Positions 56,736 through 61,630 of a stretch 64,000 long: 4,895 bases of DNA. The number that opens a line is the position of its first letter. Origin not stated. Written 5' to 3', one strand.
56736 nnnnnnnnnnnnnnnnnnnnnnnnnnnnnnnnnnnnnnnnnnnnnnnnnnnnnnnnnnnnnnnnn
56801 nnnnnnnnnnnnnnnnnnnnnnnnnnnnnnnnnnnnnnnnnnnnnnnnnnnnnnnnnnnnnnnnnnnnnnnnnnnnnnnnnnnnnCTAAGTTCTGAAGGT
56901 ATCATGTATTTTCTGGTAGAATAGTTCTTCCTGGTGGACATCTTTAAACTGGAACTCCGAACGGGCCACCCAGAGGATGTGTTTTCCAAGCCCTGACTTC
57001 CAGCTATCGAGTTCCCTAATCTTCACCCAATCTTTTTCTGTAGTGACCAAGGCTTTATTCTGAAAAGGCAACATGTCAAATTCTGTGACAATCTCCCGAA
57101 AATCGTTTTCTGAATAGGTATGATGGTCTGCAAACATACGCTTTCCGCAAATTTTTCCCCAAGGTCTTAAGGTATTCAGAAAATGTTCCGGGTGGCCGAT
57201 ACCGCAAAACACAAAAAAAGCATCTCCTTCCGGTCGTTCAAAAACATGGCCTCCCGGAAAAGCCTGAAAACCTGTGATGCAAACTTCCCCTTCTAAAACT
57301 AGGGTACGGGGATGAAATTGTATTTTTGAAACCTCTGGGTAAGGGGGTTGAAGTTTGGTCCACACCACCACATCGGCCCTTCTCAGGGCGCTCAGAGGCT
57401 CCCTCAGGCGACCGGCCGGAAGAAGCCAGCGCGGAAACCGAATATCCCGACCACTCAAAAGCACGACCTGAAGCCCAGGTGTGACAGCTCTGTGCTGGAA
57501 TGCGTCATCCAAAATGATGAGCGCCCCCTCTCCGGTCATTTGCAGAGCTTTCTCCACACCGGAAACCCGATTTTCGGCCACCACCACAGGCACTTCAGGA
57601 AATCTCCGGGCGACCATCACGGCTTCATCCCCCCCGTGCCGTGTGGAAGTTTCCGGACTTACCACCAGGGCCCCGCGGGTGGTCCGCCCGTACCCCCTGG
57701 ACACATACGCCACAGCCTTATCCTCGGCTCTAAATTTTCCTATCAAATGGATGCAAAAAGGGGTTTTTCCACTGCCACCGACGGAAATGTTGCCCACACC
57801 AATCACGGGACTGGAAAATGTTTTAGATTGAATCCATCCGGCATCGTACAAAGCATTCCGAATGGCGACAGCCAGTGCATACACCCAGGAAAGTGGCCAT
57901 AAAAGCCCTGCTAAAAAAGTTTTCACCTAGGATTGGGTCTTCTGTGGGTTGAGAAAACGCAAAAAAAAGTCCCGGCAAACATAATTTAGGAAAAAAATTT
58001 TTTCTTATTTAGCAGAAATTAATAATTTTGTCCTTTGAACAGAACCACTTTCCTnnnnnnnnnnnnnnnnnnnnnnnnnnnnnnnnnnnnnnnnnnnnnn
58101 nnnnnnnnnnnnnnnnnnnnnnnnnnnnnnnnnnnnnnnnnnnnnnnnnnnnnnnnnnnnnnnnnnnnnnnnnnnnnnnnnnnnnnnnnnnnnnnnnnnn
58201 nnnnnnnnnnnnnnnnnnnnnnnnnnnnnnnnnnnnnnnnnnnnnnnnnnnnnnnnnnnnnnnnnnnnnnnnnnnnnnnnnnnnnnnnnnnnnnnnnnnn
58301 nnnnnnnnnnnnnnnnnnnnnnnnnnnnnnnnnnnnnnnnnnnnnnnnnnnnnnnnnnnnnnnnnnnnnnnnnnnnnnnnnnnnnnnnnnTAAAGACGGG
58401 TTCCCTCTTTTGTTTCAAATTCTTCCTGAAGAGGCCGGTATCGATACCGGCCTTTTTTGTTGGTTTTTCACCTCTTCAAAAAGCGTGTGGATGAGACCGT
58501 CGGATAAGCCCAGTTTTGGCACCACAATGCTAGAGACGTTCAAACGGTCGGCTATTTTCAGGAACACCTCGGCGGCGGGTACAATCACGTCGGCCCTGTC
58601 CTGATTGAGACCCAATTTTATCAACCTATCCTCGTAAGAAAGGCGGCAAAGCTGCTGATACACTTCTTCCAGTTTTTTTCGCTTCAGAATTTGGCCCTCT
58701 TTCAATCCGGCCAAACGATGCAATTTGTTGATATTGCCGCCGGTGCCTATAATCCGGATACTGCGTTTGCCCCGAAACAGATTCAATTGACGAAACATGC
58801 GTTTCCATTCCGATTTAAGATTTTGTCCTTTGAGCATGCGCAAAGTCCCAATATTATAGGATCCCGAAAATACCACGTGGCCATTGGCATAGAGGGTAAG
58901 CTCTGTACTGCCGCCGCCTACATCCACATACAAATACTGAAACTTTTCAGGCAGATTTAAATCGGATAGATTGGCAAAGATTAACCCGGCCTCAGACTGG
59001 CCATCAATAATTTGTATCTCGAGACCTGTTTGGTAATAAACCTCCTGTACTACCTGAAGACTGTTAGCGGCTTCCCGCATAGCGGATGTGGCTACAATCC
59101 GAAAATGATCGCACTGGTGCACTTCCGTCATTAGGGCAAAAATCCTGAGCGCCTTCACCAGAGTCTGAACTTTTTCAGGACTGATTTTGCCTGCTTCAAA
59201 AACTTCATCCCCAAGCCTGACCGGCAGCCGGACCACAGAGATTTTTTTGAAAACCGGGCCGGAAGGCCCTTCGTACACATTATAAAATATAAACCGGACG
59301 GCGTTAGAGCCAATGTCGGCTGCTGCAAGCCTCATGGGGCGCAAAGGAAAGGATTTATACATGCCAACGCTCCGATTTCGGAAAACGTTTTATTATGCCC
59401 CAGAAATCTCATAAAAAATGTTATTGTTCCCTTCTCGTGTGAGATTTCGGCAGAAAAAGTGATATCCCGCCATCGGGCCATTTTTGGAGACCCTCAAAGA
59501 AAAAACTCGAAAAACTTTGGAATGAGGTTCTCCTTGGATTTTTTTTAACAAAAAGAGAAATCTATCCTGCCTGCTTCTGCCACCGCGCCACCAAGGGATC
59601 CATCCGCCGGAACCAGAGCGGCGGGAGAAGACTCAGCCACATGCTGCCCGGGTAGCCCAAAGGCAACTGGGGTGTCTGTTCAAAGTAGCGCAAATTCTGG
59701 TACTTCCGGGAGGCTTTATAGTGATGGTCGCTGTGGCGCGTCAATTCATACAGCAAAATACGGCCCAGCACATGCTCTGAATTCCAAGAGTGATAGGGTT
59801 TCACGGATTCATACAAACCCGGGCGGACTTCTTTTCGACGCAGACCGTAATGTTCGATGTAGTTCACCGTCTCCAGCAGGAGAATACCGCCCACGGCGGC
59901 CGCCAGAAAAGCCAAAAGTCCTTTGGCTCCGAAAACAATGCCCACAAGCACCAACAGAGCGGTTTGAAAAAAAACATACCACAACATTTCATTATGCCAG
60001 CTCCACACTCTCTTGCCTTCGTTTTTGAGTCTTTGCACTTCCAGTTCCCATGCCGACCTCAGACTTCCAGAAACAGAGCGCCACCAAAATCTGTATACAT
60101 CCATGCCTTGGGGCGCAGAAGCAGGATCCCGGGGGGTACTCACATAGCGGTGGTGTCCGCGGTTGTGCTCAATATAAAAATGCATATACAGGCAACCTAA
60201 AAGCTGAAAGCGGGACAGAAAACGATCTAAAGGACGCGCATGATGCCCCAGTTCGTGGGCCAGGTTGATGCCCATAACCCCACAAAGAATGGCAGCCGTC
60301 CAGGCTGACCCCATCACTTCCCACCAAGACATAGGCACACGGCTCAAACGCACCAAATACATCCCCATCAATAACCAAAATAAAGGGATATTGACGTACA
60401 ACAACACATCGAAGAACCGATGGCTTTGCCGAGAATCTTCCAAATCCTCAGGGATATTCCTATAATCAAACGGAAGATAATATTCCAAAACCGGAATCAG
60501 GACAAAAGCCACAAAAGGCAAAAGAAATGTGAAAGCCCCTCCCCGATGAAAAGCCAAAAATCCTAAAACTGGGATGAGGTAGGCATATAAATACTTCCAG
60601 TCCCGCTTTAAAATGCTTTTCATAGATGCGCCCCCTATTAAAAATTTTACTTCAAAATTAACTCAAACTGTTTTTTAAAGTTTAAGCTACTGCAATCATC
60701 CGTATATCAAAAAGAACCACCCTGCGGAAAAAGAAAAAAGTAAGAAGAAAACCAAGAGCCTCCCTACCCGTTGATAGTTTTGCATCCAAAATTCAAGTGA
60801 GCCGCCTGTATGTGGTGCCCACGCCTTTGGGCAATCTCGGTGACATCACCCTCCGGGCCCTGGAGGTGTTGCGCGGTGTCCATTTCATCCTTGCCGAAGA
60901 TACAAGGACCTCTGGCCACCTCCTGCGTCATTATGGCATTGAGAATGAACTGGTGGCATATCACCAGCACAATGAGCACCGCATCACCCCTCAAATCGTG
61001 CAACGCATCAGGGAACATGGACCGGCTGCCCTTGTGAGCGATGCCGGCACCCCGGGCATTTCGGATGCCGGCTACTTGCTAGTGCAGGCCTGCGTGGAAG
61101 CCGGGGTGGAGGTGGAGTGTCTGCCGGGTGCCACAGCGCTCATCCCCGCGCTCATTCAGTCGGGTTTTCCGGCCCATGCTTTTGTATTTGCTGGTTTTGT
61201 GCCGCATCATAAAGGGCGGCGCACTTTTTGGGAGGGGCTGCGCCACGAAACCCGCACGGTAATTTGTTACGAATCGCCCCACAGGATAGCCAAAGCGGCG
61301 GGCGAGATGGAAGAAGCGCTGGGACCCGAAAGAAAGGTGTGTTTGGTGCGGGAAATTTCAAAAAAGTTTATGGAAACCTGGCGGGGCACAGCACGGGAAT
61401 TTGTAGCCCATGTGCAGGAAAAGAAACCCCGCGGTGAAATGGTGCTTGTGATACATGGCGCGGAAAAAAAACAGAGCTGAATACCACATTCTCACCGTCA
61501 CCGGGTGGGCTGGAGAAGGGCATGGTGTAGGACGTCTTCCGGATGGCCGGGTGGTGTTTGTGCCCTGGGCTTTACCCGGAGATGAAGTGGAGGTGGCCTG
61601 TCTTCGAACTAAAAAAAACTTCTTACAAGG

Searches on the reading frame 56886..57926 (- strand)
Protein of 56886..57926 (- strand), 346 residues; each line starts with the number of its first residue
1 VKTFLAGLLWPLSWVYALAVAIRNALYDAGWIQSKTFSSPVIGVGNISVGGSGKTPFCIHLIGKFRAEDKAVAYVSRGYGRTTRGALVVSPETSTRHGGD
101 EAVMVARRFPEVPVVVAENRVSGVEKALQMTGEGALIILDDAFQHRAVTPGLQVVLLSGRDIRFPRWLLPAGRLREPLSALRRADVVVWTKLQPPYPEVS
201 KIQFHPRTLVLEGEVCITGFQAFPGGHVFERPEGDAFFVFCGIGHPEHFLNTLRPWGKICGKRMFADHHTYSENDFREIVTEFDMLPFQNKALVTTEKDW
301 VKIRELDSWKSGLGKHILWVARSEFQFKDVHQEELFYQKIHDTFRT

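Call 43: search_protein_families(library=pfam, proteins=[window:56886-57926:-], max_evalue=0.00001)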
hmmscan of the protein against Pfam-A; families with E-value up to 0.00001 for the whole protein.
window:56886-57926:- (346 aa): 1 family
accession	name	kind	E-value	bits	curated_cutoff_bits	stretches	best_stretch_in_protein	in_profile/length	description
PF02606.20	LpxK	-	3.6e-82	276.5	27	1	7-335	3-322/328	Tetraacyldisaccharide-1-P 4'-kinase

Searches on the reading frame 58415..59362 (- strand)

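Call 43: search_protein_families(library=pfam, proteins=[window:58415-59362:-], max_evalue=0.00001)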
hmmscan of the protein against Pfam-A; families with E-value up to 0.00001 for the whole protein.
window:58415-59362:- (315 aa): 1 family
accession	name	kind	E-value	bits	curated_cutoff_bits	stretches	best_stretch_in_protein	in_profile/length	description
PF02541.22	Ppx-GppA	-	1.7e-41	143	27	1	45-293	17-280/285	Ppx/GppA phosphatase family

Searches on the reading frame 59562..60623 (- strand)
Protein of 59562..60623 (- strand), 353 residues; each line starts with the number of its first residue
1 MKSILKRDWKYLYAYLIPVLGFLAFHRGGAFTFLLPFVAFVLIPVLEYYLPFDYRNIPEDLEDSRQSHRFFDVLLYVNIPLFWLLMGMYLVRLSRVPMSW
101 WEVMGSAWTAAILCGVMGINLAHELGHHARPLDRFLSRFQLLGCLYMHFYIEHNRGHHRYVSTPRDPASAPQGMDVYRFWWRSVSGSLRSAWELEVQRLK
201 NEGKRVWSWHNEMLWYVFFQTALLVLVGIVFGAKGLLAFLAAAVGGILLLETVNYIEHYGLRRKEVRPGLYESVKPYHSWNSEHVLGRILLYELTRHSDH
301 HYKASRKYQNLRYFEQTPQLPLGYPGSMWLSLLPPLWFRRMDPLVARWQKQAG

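Call 43: search_protein_families(library=pfam, proteins=[window:59562-60623:-], max_evalue=0.00001)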
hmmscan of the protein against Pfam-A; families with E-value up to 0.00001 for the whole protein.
window:59562-60623:- (353 aa): 1 family
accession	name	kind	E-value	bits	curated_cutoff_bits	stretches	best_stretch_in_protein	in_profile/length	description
PF00487.30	FA_desaturase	-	3e-25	89.9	29.7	1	100-314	2-234/253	Fatty acid desaturase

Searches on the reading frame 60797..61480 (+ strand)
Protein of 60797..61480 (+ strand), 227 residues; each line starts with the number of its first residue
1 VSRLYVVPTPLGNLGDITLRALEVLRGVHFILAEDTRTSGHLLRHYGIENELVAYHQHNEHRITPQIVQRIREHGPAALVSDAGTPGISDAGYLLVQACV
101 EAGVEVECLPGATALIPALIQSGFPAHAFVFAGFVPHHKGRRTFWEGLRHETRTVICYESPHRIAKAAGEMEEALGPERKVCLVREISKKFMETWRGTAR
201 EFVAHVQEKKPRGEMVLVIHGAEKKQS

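Call 43: search_protein_families(library=pfam, proteins=[window:60797-61480:+], max_evalue=0.00001)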
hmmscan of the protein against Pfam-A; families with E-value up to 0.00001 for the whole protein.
window:60797-61480:+ (227 aa): 1 family
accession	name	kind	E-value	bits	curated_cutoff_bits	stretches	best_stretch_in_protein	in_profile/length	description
PF00590.25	TP_methylase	-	1e-28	101.2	27.8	1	3-201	1-210/212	Tetrapyrrole (Corrin/Porphyrin) Methylases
